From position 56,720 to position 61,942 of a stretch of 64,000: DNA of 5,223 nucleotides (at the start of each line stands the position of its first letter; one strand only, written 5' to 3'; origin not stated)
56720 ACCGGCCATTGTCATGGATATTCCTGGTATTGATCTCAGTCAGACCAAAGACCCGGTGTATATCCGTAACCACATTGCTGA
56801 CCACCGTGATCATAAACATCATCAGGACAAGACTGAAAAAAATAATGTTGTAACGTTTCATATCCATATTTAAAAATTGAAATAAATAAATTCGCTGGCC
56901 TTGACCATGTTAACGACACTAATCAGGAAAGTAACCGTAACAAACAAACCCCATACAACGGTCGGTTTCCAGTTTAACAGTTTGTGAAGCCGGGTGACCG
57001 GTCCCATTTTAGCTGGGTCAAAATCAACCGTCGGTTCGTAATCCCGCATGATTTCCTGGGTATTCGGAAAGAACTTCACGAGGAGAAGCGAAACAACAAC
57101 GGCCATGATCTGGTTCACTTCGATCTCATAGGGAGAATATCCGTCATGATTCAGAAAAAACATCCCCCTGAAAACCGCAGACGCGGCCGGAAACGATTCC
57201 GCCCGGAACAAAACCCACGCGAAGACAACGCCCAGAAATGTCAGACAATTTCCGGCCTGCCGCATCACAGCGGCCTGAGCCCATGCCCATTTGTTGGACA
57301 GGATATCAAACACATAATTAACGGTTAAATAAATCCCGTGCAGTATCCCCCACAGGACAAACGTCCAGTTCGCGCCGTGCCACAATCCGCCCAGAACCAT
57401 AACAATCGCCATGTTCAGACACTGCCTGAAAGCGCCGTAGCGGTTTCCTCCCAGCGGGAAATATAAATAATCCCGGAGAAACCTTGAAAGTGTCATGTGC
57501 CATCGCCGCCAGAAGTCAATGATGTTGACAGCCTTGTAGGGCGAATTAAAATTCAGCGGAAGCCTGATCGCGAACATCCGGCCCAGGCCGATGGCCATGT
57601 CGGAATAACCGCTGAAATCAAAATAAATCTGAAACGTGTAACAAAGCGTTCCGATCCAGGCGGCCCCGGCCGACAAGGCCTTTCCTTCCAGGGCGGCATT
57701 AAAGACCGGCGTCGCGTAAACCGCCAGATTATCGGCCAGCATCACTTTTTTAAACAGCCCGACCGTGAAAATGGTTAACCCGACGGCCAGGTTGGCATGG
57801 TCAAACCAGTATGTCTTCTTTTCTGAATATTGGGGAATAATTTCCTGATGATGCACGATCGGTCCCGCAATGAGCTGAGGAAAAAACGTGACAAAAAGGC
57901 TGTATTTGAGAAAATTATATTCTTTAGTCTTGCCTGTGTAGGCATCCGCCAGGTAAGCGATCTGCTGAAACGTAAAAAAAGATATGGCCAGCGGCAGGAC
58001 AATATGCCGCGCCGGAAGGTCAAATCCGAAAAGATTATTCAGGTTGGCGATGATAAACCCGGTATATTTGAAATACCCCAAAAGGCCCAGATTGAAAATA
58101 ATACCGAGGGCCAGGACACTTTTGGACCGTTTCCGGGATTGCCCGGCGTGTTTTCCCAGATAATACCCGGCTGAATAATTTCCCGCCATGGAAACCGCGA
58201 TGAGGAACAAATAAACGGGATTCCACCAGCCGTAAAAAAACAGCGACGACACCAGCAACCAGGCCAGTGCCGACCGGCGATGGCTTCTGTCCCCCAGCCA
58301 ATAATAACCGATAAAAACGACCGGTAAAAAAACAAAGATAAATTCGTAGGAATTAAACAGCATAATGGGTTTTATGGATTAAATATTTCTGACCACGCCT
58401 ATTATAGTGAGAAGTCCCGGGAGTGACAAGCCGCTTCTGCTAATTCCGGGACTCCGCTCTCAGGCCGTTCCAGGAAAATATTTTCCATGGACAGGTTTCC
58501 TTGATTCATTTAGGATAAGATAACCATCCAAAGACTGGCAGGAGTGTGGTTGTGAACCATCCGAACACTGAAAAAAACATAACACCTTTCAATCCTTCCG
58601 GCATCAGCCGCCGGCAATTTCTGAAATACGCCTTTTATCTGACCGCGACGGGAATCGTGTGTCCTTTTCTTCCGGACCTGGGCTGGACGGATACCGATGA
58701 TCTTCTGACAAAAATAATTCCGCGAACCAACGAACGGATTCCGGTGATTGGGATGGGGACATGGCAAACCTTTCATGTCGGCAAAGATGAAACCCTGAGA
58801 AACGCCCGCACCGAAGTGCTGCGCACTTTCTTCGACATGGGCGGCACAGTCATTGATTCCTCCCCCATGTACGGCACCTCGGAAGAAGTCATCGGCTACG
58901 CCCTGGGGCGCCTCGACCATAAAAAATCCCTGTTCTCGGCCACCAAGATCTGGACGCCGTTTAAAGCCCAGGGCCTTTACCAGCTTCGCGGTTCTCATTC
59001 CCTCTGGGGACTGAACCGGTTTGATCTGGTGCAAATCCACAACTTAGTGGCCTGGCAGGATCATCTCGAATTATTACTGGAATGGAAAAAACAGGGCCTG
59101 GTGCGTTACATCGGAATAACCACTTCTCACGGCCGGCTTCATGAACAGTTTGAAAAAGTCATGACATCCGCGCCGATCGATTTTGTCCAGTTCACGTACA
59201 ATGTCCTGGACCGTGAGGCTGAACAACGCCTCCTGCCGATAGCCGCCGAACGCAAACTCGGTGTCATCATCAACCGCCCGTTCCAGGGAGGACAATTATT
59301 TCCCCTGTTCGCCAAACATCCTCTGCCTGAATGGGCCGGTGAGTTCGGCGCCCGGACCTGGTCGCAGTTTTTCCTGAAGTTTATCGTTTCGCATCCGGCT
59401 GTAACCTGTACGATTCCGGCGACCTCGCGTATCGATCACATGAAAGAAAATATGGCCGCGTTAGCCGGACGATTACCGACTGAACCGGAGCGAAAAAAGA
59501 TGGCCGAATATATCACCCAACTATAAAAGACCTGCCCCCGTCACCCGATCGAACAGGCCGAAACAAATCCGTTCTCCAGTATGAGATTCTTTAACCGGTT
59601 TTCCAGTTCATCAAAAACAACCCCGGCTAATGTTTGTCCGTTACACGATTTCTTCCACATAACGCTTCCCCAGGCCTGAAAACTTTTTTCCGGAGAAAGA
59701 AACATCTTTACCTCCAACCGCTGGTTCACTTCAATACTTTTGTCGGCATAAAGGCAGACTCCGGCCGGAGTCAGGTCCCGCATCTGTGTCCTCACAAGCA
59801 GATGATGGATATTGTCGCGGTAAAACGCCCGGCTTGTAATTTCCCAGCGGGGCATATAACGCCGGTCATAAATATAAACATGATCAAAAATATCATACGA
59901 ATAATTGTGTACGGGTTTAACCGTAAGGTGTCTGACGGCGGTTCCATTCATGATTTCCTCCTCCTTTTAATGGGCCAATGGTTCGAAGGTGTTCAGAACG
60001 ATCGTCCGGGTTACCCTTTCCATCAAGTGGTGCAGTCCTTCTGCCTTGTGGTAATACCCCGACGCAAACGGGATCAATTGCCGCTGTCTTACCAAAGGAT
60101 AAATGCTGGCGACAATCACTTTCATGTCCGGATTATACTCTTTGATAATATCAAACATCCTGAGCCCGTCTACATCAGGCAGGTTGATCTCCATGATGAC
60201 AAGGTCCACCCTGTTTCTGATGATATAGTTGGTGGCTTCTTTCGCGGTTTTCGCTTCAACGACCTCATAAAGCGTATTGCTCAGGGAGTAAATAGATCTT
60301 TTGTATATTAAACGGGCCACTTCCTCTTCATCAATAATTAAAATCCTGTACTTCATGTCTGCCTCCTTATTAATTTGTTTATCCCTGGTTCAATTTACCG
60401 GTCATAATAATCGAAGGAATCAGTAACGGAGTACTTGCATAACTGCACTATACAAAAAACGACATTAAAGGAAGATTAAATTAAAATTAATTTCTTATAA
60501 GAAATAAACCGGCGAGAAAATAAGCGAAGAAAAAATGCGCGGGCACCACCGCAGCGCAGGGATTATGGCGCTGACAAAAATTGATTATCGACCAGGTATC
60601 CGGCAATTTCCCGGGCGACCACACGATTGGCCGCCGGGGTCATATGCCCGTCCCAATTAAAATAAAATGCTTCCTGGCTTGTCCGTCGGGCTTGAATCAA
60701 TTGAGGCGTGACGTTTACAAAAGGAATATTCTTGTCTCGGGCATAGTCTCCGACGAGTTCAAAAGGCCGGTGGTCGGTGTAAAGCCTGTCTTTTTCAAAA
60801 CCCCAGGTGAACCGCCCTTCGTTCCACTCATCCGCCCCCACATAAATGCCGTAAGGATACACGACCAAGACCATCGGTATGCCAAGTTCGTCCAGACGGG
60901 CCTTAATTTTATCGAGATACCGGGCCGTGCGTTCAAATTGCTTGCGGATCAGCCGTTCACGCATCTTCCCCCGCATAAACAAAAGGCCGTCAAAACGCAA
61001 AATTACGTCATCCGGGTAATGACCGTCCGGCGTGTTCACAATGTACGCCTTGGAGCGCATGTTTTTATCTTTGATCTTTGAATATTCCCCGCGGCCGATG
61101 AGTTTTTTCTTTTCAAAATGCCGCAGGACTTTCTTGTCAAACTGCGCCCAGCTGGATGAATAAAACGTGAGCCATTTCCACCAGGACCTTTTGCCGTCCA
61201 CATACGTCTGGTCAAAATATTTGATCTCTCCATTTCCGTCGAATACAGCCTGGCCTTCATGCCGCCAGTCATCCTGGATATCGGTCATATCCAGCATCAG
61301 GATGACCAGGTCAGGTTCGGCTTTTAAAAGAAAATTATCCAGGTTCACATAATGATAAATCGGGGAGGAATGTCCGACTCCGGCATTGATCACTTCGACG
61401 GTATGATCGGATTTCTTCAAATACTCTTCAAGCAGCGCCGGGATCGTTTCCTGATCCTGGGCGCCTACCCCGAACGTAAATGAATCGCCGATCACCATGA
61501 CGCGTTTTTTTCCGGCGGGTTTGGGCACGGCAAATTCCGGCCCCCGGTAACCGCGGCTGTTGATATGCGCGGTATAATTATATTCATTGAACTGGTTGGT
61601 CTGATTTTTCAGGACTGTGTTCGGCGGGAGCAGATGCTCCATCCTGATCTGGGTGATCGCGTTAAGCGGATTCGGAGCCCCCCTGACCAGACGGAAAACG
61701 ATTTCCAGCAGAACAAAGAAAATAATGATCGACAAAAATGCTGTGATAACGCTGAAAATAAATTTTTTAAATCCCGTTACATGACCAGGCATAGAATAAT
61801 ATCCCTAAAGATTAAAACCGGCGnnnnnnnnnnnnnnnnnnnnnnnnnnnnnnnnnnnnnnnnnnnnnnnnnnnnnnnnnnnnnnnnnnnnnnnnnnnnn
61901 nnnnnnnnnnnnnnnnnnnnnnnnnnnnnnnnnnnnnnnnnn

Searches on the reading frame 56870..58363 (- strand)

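Call 58: search_protein_families(library=pfam, proteins=[window:56870-58363:-], max_evalue=0.00001)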
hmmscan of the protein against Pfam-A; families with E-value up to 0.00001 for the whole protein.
window:56870-58363:- (497 aa): 1 family
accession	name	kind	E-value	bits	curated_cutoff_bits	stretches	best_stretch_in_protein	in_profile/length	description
PF03062.24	MBOAT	-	9.2e-29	101.2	27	1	13-360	28-305/337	MBOAT, membrane-bound O-acyltransferase family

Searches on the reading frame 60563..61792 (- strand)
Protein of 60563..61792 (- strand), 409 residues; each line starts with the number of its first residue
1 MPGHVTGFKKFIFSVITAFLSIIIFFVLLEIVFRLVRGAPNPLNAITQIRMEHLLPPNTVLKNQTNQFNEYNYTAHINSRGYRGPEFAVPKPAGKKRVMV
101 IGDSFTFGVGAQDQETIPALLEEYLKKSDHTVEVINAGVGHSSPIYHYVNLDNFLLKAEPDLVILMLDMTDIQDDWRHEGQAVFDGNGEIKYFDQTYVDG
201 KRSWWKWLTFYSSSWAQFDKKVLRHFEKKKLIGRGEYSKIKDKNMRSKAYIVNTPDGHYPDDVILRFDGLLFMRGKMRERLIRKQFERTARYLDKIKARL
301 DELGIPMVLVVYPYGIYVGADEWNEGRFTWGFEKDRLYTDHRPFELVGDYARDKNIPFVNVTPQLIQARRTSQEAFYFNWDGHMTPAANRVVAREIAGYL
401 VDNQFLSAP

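Call 58: search_protein_families(library=pfam, proteins=[window:60563-61792:-], max_evalue=0.00001)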
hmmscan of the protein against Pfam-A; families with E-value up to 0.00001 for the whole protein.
window:60563-61792:- (409 aa): 2 families
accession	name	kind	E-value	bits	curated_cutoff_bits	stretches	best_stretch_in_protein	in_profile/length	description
PF16822.11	ALGX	-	2.2e-11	44.4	26.5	1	268-402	6-132/268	SGNH hydrolase-like domain, acetyltransferase AlgX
PF13472.12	Lipase_GDSL_2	-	4.4e-08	34.3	32.9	0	100-177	1-80/178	GDSL-like Lipase/Acylhydrolase family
